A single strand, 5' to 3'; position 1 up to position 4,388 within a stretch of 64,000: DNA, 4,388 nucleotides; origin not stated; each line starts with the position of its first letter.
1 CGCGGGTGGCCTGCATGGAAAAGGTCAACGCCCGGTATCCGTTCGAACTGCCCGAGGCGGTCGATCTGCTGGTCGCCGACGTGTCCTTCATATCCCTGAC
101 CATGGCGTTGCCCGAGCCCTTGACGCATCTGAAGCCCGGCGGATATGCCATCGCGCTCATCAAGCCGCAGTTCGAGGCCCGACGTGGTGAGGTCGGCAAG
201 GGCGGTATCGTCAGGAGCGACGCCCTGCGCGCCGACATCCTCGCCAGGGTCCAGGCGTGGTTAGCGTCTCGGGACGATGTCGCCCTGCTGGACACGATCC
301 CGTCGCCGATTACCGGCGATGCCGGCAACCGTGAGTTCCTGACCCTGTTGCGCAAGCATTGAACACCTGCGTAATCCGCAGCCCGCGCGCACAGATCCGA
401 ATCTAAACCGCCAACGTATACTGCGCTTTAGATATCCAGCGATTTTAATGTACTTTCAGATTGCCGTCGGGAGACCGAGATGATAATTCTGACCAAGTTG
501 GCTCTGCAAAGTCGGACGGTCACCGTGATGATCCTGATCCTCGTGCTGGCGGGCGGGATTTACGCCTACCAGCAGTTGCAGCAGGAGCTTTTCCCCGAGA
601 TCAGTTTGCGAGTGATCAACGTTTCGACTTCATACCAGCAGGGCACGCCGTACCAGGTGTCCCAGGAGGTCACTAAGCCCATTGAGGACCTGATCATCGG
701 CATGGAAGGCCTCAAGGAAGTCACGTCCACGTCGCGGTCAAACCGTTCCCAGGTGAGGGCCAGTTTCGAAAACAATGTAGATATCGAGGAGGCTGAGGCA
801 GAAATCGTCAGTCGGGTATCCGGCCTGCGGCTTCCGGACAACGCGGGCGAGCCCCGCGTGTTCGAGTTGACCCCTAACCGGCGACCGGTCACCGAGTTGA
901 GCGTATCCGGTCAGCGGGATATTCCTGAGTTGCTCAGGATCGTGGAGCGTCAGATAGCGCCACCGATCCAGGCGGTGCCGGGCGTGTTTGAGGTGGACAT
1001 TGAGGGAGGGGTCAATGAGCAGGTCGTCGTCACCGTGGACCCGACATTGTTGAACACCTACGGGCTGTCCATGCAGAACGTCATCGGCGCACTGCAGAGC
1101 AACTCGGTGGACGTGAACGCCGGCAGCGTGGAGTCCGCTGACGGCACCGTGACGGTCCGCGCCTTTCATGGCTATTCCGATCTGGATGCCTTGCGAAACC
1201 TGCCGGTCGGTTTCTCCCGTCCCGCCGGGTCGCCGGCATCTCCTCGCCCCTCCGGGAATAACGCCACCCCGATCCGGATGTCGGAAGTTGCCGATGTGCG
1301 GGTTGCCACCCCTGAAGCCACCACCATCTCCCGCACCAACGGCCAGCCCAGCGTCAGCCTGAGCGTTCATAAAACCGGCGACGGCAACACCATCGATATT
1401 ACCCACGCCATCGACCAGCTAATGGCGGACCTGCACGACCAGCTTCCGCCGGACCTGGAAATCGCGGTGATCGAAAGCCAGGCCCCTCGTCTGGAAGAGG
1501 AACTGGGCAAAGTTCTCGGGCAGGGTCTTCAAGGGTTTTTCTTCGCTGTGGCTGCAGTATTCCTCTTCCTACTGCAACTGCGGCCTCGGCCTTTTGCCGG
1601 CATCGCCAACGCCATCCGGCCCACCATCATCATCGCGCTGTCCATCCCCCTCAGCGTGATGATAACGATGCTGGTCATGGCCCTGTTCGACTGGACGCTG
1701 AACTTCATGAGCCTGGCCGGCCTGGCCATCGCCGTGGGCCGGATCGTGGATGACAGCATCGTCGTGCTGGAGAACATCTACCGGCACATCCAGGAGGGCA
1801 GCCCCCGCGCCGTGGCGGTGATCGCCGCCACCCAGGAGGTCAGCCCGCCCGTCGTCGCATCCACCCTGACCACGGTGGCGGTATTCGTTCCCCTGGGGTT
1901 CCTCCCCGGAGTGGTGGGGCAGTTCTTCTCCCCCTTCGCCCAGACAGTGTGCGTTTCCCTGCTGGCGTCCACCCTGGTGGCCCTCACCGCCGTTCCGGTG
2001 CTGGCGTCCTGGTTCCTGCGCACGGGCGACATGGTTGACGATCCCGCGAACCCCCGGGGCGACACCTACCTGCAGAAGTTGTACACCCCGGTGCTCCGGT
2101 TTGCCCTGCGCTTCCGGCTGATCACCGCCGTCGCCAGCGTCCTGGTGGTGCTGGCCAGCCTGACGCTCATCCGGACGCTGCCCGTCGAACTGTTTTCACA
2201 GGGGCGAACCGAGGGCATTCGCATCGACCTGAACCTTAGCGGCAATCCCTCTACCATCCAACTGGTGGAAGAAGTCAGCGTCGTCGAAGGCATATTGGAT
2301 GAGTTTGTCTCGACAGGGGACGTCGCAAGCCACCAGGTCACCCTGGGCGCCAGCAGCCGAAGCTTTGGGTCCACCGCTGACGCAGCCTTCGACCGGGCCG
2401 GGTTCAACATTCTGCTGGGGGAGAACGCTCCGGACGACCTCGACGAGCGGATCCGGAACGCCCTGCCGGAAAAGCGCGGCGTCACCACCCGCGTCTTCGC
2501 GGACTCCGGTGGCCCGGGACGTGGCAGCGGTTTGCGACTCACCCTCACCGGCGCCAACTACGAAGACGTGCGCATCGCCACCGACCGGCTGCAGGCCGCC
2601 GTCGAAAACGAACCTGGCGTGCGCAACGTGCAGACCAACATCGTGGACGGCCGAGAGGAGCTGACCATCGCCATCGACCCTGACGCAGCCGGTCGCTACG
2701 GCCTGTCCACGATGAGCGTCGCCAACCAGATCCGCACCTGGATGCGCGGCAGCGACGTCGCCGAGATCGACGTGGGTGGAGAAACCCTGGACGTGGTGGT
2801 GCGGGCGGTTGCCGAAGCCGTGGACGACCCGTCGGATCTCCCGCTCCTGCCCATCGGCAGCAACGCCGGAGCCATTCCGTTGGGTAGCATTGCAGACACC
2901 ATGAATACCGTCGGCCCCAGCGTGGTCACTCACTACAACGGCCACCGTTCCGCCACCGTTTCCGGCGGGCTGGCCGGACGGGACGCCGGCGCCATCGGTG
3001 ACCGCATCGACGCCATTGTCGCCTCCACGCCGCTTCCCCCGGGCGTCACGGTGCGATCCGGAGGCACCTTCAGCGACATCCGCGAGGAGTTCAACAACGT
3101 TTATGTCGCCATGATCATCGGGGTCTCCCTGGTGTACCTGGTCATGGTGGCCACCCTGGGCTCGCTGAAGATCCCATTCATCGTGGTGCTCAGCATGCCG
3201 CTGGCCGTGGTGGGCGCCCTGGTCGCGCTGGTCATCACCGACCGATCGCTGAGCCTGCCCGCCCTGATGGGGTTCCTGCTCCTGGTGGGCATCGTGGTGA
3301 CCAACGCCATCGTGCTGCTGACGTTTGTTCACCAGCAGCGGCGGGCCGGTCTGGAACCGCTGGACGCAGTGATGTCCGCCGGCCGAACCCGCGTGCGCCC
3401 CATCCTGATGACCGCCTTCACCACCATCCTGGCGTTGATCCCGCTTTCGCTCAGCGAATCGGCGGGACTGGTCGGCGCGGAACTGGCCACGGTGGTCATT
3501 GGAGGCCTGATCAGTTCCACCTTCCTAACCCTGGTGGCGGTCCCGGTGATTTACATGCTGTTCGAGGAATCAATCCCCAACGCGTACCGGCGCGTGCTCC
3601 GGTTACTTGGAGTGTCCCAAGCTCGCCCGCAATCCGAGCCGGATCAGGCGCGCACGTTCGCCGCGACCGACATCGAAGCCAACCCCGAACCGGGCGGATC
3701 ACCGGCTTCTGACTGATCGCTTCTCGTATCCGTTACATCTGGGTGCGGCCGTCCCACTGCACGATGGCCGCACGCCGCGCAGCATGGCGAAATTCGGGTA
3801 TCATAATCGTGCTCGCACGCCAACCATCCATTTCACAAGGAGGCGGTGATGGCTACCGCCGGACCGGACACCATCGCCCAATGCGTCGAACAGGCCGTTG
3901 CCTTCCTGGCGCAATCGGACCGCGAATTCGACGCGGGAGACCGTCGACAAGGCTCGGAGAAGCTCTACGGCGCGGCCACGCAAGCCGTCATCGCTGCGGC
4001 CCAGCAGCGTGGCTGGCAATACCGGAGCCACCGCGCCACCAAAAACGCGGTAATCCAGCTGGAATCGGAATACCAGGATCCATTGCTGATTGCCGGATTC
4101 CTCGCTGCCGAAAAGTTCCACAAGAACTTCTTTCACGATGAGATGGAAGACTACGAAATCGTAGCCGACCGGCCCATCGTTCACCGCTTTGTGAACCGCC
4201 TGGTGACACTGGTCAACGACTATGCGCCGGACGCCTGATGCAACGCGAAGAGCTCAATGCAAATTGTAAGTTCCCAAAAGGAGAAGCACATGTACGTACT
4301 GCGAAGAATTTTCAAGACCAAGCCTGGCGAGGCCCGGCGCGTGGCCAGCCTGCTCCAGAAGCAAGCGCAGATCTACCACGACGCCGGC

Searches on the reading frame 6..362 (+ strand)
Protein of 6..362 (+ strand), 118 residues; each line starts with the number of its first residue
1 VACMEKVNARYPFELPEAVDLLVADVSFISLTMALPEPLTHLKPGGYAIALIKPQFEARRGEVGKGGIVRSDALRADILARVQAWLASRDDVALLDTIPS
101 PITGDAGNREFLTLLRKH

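Call 60: search_protein_families(library=pfam, proteins=[window:6-362:+], max_evalue=0.001)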
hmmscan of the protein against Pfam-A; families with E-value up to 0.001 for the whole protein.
window:6-362:+ (118 aa): 1 family
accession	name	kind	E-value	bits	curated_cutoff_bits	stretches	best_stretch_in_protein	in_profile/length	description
PF01728.25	FtsJ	-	4.3e-12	46.8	24.1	1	3-116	69-180/181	FtsJ-like methyltransferase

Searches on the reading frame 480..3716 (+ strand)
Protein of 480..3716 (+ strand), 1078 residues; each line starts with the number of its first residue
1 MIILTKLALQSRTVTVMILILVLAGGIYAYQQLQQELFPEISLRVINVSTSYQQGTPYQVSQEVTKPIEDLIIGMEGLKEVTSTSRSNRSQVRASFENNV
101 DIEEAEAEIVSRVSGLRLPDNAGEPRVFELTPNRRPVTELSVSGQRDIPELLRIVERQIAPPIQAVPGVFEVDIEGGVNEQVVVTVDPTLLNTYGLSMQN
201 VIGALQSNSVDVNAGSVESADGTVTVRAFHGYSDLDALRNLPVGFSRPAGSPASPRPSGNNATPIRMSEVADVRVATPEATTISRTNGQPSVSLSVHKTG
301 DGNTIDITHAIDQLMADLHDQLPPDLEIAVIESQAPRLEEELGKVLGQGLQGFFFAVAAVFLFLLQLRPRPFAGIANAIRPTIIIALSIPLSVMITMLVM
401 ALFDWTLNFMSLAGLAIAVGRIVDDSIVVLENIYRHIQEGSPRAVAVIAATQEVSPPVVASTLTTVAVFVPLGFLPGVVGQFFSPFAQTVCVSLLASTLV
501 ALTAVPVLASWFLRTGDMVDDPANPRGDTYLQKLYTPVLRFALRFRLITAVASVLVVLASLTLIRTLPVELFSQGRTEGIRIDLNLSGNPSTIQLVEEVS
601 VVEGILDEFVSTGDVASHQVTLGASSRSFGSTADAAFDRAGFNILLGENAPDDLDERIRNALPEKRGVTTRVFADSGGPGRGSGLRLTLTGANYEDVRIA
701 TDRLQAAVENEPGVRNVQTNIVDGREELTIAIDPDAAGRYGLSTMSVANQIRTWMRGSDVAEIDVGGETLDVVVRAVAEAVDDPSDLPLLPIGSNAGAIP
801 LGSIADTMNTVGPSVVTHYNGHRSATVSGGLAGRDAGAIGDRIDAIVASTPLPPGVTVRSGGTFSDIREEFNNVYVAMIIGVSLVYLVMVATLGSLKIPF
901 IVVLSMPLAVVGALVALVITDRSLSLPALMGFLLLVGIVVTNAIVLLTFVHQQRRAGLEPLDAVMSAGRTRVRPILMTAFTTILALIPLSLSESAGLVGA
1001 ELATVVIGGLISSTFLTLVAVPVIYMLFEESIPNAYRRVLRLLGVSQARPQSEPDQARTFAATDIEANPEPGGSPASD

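Call 60: search_protein_families(library=pfam, proteins=[window:480-3716:+], max_evalue=0.001)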
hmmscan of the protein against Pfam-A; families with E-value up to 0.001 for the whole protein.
window:480-3716:+ (1078 aa): 3 families
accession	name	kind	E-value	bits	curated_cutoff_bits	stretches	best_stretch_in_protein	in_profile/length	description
PF00873.25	ACR_tran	-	6.4e-198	660.2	28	1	5-1028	2-1020/1021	AcrB/AcrD/AcrF family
PF03176.21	MMPL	-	1.9e-12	47.2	20.5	2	828-1031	95-305/333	MMPL family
PF02355.23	SecD_SecF_C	-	0.00099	19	20.5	1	389-501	64-179/189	Protein export membrane protein SecD/SecF, C-terminal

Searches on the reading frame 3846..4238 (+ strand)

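Call 60: search_protein_families(library=pfam, proteins=[window:3846-4238:+], max_evalue=0.001)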
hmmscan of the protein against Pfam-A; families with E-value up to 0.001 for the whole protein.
window:3846-4238:+ (130 aa): 1 family
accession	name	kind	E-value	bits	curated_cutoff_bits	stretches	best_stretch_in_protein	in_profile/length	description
PF05942.16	PaREP1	-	1.6e-12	47.8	24.4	1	14-113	3-112/115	Archaeal PaREP1/PaREP8 family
